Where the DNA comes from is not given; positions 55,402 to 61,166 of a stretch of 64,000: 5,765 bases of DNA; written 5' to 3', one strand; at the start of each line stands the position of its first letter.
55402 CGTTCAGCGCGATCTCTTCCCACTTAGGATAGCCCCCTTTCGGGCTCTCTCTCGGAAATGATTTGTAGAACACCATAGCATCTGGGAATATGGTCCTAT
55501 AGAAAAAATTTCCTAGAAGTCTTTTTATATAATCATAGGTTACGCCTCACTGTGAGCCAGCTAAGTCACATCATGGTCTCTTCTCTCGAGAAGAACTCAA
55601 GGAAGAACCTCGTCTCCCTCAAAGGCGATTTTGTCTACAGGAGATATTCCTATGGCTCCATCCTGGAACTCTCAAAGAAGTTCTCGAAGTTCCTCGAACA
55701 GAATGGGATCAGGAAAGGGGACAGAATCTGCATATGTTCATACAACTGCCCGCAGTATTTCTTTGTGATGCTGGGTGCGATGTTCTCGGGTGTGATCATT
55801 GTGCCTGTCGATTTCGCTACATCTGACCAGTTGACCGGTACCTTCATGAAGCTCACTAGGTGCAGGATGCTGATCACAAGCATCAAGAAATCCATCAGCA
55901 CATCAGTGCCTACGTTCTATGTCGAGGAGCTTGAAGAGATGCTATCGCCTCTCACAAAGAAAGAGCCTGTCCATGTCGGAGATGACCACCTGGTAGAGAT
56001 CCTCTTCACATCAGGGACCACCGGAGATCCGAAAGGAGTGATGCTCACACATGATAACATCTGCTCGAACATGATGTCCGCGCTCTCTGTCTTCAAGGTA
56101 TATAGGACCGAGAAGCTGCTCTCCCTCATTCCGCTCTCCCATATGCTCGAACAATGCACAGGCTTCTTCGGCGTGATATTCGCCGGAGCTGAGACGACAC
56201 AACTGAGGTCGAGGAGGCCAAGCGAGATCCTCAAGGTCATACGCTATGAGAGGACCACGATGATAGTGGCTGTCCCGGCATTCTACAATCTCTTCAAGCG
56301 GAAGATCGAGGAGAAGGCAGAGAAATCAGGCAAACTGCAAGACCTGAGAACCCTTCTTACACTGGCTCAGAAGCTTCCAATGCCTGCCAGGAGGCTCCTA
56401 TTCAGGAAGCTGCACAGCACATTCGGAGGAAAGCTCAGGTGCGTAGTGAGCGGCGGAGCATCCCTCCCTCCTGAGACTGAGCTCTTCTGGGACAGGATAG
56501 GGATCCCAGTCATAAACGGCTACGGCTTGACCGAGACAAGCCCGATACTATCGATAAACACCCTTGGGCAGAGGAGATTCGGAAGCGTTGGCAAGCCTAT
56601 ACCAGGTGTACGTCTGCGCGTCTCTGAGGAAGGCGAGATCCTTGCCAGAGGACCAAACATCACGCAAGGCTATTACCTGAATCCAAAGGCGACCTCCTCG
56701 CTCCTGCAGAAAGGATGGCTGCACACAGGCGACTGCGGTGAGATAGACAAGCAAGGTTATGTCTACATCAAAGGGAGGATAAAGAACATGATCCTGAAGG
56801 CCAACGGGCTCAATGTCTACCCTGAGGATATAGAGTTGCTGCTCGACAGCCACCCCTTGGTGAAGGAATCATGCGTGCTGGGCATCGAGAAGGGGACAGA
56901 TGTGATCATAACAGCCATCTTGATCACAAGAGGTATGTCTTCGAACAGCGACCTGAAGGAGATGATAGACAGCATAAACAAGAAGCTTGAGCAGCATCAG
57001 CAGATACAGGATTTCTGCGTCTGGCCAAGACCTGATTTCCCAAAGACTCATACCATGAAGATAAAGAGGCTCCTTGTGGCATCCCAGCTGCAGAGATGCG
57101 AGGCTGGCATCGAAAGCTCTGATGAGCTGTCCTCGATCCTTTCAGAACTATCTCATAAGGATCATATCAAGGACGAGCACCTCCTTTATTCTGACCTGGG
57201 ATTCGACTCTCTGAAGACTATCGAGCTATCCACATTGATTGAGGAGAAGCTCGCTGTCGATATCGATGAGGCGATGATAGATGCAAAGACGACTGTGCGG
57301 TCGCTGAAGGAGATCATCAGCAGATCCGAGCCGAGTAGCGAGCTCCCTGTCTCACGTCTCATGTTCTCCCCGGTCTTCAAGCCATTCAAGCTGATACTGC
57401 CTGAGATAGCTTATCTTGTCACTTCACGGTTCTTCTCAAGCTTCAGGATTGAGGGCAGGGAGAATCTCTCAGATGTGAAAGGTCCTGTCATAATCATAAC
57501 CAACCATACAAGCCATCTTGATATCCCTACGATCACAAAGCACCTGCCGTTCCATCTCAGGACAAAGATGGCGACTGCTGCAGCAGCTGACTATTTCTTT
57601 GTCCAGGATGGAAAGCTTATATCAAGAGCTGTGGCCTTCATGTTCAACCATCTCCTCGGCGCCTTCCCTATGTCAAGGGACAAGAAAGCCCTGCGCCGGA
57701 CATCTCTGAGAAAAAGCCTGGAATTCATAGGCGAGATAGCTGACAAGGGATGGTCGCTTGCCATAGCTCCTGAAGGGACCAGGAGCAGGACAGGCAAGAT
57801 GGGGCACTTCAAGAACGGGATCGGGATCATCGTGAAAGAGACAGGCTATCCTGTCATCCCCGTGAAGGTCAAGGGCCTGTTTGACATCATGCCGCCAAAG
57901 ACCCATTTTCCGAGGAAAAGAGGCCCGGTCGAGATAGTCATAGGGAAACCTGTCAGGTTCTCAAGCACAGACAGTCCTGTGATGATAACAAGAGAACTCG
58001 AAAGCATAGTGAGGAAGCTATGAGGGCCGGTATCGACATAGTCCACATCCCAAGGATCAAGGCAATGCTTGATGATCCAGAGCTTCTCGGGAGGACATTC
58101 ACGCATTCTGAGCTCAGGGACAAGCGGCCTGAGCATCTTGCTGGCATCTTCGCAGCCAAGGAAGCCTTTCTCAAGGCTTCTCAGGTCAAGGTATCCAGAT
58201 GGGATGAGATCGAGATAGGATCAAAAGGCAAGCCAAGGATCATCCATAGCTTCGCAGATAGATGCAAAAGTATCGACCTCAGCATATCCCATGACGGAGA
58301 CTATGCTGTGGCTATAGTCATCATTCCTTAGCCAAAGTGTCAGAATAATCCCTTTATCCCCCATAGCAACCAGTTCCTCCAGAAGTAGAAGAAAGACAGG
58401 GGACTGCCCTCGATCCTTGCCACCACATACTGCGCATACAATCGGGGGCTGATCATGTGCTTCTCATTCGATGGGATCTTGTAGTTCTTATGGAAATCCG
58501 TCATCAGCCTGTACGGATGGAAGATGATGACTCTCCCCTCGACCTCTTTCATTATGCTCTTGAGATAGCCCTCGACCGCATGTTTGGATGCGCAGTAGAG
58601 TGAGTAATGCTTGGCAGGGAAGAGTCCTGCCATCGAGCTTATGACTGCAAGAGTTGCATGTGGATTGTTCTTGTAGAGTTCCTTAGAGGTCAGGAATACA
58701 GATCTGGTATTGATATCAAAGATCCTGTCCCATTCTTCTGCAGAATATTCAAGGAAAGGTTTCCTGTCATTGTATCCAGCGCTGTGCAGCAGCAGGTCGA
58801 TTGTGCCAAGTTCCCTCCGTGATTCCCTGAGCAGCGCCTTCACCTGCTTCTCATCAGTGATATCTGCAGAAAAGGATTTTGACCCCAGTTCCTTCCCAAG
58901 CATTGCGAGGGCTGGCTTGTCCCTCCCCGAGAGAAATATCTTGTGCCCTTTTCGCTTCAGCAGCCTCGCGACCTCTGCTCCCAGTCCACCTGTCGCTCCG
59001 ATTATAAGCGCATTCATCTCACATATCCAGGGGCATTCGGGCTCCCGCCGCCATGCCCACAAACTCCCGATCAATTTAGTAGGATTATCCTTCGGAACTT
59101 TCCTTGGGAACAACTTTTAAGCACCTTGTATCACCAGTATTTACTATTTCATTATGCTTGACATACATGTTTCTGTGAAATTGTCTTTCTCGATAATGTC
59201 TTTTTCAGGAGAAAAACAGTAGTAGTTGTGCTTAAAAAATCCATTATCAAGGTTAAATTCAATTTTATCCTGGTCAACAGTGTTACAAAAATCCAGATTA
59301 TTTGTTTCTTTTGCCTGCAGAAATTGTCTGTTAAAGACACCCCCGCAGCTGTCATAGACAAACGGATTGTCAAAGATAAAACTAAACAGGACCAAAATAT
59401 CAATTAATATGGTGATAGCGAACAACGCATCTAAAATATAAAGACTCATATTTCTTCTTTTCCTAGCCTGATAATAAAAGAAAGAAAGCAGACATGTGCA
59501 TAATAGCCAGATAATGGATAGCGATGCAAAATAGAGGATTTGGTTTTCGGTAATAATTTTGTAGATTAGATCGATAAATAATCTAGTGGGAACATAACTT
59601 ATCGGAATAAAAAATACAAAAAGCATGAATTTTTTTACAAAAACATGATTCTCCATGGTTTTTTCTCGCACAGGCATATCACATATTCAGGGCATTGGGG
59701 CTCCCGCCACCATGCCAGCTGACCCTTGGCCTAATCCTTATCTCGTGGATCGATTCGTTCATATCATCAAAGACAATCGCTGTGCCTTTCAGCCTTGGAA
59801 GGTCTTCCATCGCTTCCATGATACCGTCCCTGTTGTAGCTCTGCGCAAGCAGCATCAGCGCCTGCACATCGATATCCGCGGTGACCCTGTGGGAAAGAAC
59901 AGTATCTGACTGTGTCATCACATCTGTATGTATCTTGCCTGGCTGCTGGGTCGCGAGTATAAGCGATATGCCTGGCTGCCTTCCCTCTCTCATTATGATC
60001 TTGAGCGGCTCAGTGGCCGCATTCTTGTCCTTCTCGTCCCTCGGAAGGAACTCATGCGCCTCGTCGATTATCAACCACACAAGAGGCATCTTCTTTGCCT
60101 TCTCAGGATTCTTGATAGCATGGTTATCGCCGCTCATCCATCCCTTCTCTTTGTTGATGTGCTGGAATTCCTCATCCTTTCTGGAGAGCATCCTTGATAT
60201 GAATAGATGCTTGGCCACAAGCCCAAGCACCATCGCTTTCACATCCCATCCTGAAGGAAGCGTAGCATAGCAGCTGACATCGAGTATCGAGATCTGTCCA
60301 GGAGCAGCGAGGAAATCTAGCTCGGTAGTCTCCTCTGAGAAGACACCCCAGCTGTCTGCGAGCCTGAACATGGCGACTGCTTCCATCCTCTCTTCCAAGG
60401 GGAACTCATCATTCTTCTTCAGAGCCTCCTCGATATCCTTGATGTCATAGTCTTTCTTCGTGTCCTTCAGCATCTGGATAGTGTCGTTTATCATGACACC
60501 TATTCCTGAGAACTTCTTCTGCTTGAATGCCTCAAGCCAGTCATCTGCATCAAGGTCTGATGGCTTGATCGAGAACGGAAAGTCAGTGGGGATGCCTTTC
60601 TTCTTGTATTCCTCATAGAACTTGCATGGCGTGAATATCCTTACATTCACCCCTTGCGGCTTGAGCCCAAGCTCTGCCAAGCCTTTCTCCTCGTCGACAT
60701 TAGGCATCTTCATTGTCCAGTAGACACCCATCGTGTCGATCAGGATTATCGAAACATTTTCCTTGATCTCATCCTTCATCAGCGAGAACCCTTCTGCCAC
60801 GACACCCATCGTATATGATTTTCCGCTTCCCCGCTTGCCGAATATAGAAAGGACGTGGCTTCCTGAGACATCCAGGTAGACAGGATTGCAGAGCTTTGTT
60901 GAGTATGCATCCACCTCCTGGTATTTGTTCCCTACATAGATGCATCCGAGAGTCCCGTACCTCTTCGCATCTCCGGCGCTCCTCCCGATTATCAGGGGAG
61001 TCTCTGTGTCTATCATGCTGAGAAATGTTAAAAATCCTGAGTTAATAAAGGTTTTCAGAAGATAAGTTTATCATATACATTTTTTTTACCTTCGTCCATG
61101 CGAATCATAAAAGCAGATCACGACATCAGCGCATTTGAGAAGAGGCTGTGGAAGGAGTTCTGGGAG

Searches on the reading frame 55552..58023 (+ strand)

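Call 81: search_protein_families(library=pfam, proteins=[window:55552-58023:+], max_evalue=0.00001)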
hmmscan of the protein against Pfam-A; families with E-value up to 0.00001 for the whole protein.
window:55552-58023:+ (823 aa): 3 families
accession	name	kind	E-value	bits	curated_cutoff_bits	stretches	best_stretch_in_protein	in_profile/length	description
PF00501.34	AMP-binding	-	3.2e-67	227.4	29.9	1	27-375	17-384/384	AMP-binding enzyme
PF01553.26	Acyltransferase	-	7.3e-21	74.8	23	1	631-773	2-131/132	Acyltransferase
PF00550.31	PP-binding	-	4.6e-07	30.4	20.8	1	527-587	4-65/67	Phosphopantetheine attachment site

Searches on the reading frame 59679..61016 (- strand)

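Call 81: search_protein_families(library=pfam, proteins=[window:59679-61016:-], max_evalue=0.00001)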
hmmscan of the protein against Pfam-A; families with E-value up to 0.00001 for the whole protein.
window:59679-61016:- (445 aa): 1 family
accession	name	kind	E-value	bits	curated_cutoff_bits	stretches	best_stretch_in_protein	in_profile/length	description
PF01935.23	DUF87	-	7.7e-11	42.9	23.2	1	45-204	13-145/220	Helicase HerA, central domain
